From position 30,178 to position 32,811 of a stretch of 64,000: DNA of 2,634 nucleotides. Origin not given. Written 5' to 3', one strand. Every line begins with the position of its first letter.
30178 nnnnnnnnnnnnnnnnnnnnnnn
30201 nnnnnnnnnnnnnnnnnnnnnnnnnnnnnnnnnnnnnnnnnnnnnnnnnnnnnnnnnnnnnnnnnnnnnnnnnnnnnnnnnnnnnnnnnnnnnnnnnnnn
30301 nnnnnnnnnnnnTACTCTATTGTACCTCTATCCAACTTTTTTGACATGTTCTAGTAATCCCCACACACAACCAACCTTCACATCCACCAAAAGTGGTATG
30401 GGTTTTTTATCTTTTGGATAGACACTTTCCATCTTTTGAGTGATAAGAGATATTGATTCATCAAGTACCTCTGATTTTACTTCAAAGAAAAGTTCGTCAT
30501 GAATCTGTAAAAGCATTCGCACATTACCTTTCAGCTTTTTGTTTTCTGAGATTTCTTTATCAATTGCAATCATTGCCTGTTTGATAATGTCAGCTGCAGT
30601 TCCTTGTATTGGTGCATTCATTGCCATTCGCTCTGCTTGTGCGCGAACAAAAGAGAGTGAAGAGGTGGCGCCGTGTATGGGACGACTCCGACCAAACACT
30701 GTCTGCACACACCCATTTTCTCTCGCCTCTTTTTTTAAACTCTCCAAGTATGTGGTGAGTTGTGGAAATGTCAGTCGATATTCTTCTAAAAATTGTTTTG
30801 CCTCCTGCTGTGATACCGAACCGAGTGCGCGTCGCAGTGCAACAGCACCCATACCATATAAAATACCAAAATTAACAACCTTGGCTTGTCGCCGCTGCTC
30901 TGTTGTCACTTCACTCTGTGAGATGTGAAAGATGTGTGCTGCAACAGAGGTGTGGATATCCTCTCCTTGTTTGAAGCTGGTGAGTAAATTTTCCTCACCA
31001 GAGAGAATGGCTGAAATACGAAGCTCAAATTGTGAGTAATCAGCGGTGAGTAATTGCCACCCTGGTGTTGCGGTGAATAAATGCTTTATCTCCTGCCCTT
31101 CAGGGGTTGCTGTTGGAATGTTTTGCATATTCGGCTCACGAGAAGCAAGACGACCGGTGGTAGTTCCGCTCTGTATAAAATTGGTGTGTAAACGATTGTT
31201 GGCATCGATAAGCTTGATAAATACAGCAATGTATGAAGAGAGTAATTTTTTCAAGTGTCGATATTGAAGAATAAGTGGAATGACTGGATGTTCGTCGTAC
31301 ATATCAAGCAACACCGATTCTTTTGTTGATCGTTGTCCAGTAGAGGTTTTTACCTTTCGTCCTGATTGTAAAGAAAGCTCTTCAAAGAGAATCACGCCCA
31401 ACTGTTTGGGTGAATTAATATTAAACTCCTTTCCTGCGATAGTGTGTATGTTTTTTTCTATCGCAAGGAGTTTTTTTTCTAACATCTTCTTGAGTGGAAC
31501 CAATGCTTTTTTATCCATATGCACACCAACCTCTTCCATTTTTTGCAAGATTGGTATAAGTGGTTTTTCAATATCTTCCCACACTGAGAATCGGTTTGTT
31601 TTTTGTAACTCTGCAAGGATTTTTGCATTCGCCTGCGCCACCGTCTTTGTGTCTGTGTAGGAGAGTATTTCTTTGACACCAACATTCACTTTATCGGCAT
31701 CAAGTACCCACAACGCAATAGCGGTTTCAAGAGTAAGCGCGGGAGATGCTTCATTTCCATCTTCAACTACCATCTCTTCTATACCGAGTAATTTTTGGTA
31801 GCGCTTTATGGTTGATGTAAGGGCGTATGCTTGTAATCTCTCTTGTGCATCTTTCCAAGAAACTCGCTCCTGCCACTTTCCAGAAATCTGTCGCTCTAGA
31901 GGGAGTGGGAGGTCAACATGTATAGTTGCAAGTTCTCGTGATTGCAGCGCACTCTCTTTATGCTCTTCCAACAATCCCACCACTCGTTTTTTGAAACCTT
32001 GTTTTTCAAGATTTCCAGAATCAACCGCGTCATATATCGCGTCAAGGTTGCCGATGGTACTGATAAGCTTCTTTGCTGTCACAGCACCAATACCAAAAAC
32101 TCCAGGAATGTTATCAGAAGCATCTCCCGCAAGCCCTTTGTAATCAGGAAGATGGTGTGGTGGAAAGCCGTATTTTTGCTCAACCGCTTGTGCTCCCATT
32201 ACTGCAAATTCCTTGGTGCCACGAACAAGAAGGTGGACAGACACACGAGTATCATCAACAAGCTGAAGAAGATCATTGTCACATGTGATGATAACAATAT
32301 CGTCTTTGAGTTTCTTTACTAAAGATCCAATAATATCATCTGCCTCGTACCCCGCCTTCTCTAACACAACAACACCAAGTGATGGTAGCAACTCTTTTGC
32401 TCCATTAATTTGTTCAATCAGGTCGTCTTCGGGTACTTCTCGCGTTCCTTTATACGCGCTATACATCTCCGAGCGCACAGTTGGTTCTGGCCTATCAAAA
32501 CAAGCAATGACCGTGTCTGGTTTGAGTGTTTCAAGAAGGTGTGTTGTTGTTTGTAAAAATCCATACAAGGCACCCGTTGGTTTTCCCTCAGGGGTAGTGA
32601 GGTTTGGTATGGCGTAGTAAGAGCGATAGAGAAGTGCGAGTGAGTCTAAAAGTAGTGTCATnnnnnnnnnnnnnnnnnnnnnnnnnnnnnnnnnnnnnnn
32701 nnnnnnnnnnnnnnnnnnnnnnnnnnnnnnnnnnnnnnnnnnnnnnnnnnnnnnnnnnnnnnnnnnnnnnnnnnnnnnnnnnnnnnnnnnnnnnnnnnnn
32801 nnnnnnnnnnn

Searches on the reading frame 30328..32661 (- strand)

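Call 80: search_protein_families(library=pfam, proteins=[window:30328-32661:-], max_evalue=0.00001)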
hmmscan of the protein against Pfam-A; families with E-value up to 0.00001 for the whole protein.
window:30328-32661:- (777 aa): 3 families
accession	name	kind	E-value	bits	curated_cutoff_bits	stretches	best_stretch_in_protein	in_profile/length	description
PF00476.26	DNA_pol_A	-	3.5e-132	441.4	34.3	1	386-768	3-380/381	DNA polymerase family A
PF02739.22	5_3_exonuc_N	-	5.2e-46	156.8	34.3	1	2-165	2-164/164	5'-3' exonuclease, N-terminal resolvase-like domain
PF01367.25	5_3_exonuc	-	4.9e-24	85.1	40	1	167-256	2-85/97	5'-3' exonuclease, C-terminal SAM fold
